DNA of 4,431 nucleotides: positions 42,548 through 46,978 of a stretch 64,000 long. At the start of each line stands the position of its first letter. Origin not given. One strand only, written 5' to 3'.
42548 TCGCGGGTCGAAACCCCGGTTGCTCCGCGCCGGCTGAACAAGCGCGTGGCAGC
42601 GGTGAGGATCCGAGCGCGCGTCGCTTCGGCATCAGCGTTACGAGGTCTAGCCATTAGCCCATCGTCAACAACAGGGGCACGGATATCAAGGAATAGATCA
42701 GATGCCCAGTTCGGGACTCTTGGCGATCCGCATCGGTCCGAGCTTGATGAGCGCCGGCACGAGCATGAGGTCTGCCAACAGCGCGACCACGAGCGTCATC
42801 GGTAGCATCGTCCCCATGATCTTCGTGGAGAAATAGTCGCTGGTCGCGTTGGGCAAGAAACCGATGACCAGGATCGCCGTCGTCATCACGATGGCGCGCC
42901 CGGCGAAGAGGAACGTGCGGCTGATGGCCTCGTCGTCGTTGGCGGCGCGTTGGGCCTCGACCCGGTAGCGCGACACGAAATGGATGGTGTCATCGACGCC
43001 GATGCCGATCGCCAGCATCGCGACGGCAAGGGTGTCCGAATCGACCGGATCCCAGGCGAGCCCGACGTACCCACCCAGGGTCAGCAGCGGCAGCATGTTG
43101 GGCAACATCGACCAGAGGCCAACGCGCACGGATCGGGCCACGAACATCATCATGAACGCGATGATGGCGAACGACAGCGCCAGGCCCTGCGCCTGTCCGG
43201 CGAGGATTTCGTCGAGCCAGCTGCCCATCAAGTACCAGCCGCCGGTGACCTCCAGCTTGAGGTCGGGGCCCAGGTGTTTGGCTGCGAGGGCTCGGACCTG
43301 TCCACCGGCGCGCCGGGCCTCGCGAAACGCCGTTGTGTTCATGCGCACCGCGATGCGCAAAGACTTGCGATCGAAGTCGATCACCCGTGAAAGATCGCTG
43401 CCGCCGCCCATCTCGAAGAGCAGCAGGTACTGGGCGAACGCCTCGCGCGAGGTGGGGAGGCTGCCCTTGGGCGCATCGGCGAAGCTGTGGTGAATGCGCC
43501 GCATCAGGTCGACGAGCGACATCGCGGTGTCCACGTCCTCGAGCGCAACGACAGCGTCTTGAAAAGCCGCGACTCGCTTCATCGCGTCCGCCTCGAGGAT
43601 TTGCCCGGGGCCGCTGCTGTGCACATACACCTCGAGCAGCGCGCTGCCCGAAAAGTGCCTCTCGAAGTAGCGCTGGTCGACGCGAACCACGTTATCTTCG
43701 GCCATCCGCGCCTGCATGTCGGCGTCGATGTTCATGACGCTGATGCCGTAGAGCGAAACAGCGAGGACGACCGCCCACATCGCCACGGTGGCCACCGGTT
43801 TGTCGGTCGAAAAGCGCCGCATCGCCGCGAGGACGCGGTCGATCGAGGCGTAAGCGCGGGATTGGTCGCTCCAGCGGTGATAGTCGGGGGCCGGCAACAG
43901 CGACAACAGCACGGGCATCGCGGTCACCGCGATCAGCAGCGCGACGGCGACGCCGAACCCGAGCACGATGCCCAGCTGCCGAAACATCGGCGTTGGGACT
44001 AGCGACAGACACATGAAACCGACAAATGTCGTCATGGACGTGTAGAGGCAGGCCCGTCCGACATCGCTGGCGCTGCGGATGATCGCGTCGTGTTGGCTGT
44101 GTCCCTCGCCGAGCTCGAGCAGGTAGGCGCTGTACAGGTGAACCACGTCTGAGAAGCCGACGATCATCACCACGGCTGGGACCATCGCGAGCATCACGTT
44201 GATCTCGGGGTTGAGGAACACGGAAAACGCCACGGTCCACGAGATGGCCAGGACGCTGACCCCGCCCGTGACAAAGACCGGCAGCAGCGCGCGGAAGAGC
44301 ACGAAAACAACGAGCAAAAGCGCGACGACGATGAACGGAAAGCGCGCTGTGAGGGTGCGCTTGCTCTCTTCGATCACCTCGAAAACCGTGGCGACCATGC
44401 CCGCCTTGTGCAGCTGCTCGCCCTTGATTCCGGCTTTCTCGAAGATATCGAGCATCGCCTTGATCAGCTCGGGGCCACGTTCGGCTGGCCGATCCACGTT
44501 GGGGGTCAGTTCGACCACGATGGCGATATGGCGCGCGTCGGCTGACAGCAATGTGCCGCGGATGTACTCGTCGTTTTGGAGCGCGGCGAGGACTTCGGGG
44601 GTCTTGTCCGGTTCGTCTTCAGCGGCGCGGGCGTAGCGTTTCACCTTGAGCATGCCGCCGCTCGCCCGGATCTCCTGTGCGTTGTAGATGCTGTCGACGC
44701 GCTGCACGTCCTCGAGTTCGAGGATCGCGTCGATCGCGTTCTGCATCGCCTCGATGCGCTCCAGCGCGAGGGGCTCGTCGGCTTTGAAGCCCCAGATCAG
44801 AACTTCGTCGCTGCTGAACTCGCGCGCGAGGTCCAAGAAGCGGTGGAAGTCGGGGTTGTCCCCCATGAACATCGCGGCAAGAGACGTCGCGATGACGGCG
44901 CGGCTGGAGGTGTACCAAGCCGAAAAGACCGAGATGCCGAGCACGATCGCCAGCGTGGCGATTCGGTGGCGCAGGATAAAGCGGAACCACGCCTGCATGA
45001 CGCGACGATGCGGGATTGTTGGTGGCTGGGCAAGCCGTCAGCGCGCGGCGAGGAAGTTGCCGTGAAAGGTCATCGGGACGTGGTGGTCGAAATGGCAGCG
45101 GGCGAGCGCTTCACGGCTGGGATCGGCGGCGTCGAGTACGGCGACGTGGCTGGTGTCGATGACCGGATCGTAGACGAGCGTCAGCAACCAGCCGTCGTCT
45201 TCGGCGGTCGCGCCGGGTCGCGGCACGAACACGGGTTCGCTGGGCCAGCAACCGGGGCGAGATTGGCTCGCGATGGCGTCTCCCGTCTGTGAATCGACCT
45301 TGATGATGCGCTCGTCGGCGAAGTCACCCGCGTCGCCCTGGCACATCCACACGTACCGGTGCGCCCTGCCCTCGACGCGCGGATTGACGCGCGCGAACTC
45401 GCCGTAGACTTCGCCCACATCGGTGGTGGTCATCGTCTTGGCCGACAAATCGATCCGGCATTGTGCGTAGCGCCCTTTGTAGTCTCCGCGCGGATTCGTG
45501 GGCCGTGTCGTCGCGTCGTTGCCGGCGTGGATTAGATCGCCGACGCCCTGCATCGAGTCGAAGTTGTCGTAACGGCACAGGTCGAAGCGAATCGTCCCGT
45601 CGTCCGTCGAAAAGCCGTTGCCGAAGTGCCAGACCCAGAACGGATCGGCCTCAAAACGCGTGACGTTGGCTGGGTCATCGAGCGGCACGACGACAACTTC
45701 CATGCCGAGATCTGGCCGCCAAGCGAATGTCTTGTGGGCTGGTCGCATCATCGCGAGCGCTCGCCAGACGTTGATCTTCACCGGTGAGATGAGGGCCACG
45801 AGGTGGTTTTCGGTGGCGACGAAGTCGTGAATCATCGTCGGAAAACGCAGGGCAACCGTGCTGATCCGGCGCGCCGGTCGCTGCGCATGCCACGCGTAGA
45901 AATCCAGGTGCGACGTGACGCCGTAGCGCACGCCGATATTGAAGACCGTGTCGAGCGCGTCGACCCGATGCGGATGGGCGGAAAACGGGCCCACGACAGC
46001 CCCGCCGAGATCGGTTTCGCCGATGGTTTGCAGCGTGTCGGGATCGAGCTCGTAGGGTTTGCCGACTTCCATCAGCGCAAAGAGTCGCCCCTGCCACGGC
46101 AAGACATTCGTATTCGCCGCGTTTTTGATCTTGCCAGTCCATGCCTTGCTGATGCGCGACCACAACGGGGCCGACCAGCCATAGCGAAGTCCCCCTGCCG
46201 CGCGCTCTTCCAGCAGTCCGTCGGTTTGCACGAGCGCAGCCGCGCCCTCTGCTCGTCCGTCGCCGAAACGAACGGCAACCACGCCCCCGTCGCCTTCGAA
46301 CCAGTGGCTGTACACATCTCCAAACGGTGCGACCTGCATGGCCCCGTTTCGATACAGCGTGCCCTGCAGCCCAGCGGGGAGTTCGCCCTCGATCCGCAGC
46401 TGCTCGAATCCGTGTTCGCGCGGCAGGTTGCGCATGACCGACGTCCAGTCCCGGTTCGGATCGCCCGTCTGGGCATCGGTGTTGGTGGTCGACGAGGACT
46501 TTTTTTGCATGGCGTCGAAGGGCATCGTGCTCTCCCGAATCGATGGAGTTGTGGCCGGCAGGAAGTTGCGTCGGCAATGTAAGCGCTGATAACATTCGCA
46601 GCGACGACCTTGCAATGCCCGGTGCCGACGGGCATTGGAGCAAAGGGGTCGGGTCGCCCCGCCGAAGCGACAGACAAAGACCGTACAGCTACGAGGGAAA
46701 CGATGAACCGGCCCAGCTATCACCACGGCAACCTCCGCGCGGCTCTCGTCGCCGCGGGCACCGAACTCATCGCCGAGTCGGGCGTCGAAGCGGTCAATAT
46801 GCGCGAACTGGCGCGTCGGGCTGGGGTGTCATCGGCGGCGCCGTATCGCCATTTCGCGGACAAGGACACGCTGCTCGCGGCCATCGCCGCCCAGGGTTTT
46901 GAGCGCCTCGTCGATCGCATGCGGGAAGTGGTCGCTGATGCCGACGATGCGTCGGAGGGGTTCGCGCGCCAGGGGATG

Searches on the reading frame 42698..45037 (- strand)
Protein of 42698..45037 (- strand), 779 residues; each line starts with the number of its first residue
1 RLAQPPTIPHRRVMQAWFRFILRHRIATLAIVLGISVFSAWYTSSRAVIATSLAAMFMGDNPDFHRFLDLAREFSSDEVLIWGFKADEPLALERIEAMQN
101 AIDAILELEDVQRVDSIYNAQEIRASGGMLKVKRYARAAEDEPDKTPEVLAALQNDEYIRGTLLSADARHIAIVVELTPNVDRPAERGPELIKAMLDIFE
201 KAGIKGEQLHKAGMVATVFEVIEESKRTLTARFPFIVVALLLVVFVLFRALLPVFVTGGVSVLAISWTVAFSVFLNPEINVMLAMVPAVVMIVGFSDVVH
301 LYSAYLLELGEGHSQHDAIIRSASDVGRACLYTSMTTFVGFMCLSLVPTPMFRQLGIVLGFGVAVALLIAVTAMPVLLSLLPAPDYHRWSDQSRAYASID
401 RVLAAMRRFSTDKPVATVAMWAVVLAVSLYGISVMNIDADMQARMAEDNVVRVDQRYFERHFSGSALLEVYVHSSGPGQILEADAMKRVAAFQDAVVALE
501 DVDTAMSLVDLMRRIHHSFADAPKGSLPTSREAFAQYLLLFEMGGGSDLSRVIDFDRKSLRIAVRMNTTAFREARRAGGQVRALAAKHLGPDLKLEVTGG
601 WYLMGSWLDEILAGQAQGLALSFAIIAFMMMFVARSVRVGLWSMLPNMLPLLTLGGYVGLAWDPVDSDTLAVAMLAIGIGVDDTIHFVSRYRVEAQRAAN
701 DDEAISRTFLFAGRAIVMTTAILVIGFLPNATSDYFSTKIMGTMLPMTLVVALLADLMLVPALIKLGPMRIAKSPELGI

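Call 82: search_protein_families(library=pfam, proteins=[window:42698-45037:-], max_evalue=0.0001)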
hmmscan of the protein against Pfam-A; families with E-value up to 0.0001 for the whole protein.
window:42698-45037:- (779 aa): 3 families
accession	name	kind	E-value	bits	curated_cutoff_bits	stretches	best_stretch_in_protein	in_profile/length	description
PF03176.21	MMPL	-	1.2e-33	116.9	20.5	2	109-383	24-304/333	MMPL family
PF00873.25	ACR_tran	-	2.9e-06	25.7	28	0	236-408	339-514/1021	AcrB/AcrD/AcrF family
PF12349.14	Sterol-sensing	-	9.5e-05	22.8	22.3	0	259-380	12-135/153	Sterol-sensing domain of SREBP cleavage-activation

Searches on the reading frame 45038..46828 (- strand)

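Call 82: search_protein_families(library=pfam, proteins=[window:45038-46828:-], max_evalue=0.0001)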
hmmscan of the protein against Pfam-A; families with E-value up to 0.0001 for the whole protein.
window:45038-46828:- (596 aa): 1 family
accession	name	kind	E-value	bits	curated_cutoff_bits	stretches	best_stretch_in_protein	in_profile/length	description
PF03055.21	RPE65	-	6e-117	392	27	1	142-593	11-468/469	Retinal pigment epithelial membrane protein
